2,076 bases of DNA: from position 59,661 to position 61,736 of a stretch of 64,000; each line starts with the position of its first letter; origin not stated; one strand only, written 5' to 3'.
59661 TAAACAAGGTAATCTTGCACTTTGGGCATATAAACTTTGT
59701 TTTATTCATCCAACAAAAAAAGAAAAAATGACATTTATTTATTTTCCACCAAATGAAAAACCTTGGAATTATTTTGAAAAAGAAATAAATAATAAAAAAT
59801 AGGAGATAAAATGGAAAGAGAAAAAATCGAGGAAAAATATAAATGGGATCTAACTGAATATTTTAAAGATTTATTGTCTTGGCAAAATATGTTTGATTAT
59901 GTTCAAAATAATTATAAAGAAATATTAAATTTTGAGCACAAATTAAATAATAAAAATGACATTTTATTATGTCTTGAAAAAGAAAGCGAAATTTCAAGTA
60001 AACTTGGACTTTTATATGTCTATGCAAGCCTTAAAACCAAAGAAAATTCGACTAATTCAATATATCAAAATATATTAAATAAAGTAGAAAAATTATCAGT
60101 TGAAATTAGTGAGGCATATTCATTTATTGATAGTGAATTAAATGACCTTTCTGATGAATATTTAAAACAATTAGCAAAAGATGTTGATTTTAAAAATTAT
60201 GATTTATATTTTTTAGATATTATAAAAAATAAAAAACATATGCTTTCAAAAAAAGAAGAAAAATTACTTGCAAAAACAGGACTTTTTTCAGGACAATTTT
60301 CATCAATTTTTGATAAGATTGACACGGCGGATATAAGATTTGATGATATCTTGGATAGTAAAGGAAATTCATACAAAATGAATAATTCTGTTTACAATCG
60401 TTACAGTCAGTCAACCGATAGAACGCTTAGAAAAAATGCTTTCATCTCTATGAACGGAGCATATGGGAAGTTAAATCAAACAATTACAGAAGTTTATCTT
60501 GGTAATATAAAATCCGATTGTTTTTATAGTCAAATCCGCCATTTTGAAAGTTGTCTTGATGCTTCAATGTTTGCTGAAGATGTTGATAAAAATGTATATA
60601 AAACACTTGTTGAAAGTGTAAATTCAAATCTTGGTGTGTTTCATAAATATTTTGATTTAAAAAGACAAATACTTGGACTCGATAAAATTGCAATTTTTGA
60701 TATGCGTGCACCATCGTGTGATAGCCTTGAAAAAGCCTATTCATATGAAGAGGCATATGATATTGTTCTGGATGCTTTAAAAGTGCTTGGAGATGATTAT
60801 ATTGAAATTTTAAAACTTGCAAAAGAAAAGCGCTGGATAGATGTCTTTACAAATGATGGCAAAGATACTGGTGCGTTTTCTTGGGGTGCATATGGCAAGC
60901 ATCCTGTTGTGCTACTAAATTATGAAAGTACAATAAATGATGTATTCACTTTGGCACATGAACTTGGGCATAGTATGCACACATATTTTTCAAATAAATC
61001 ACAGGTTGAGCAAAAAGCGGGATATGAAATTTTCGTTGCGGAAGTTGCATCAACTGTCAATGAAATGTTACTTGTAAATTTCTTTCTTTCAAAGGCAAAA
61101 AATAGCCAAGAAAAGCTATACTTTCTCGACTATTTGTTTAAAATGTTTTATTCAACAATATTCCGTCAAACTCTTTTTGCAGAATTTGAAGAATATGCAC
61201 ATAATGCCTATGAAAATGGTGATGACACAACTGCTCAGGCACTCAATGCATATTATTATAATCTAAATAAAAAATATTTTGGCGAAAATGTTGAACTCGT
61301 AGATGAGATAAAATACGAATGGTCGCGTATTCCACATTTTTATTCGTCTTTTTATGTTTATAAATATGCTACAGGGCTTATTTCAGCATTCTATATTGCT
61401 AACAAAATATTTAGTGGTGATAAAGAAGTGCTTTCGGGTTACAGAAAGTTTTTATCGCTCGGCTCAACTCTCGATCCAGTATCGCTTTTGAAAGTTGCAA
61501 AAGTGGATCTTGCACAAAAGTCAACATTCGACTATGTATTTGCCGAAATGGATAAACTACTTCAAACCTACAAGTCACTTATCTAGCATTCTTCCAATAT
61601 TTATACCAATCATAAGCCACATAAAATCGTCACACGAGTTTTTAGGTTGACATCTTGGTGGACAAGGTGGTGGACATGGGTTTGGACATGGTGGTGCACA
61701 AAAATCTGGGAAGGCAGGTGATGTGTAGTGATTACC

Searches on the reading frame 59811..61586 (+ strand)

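Call 36: search_protein_families(library=pfam, proteins=[window:59811-61586:+], max_evalue=0.001)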
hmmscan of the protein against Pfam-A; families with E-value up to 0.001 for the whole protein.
window:59811-61586:+ (591 aa): 3 families
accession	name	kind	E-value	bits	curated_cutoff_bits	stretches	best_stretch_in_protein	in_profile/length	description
PF01432.26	Peptidase_M3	-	7.3e-60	204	27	1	199-574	3-452/457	Peptidase family M3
PF08439.15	Peptidase_M3_N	-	7.9e-16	58.5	25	1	109-177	1-70/70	Oligopeptidase F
PF19527.4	DUF6055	-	0.00016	21.2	27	1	311-396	68-147/417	Family of unknown function (DUF6055)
